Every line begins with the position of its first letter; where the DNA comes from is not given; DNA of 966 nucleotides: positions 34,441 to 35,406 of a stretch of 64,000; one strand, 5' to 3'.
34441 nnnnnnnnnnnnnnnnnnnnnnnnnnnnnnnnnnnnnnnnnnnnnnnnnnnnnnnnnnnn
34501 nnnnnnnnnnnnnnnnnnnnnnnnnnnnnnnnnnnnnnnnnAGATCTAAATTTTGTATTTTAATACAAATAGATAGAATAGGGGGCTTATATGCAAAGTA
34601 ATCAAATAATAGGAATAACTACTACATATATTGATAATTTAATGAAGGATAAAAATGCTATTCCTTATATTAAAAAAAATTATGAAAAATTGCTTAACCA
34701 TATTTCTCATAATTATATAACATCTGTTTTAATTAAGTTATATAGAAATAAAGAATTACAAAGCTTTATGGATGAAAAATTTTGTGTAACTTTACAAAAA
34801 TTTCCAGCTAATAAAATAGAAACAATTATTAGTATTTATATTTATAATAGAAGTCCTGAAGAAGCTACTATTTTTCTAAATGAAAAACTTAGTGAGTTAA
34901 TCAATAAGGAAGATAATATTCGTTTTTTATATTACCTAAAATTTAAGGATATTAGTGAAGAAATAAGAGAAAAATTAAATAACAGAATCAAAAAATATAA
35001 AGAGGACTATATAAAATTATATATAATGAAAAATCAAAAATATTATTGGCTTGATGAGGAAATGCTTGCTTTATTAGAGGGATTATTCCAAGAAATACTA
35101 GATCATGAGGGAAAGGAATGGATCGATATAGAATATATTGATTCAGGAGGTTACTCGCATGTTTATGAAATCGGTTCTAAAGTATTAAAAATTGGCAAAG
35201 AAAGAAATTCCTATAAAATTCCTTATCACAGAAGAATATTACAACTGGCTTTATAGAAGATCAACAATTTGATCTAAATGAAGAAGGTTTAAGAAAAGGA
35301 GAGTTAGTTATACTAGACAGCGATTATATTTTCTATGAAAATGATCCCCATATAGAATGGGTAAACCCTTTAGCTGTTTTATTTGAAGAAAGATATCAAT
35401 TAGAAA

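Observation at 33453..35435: Atypical protein-kinase-like gene with an adjacent decayed paralog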

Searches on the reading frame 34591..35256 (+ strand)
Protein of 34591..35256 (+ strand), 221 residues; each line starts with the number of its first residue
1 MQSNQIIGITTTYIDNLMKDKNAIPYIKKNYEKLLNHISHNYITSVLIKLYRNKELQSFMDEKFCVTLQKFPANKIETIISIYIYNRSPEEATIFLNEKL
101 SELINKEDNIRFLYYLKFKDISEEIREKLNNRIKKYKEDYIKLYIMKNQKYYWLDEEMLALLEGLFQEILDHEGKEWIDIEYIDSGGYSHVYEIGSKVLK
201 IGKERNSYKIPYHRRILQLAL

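Call 5: search_protein_families(library=pfam, proteins=[window:34591-35253:+], max_evalue=1)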
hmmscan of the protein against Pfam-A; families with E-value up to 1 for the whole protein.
window:34591-35253:+ (221 aa): 2 families
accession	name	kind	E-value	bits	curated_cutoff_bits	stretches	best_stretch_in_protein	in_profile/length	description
PF14213.11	DUF4325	-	0.038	14.1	23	0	57-82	31-56/64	STAS-like domain of unknown function (DUF4325)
PF04386.18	SspB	-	0.23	11.9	27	1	78-125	40-85/156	Stringent starvation protein B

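Call 10: search_protein_families(library=ncbifam, proteins=[window:34591-35253:+], max_evalue=1)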
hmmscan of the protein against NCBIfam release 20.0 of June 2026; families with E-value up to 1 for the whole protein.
window:34591-35253:+ (221 aa): 1 family
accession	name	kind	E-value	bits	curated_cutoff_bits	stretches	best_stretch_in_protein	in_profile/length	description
NF000240.1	macrolide_MphC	exception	0.096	12.1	550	1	72-159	97-187/299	Mph(C) family macrolide 2'-phosphotransferase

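Call 42: find_encoding_contigs(protein=window:34591-35256:+, flank=3000, max_places=10)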
Protein window:34591-35256:+ (221 aa): 5 contigs read that carry it; 3 places shown.
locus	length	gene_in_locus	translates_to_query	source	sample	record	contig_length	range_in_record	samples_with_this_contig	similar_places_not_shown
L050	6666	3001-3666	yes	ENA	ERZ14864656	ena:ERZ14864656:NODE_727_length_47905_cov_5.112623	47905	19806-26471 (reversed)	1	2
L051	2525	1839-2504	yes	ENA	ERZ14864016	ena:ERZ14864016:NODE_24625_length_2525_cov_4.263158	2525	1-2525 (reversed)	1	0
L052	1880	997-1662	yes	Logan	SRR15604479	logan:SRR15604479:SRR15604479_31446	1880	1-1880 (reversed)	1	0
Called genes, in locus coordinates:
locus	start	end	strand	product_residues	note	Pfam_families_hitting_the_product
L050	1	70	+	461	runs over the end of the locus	PF01381:HTH_3, PF07022:Phage_CI_repr (weak), PF12844:HTH_19 (weak), PF13443:HTH_26 (weak), PF13560:HTH_31 (weak)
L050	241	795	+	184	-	-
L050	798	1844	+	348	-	PF09992:NAGPA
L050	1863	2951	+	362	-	-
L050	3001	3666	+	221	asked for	-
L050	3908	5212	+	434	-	PF05697:Trigger_N, PF00254:FKBP_C, PF05698:Trigger_C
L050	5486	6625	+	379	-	-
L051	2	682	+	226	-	?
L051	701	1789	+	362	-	-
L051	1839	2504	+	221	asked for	-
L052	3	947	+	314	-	?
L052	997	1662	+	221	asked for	-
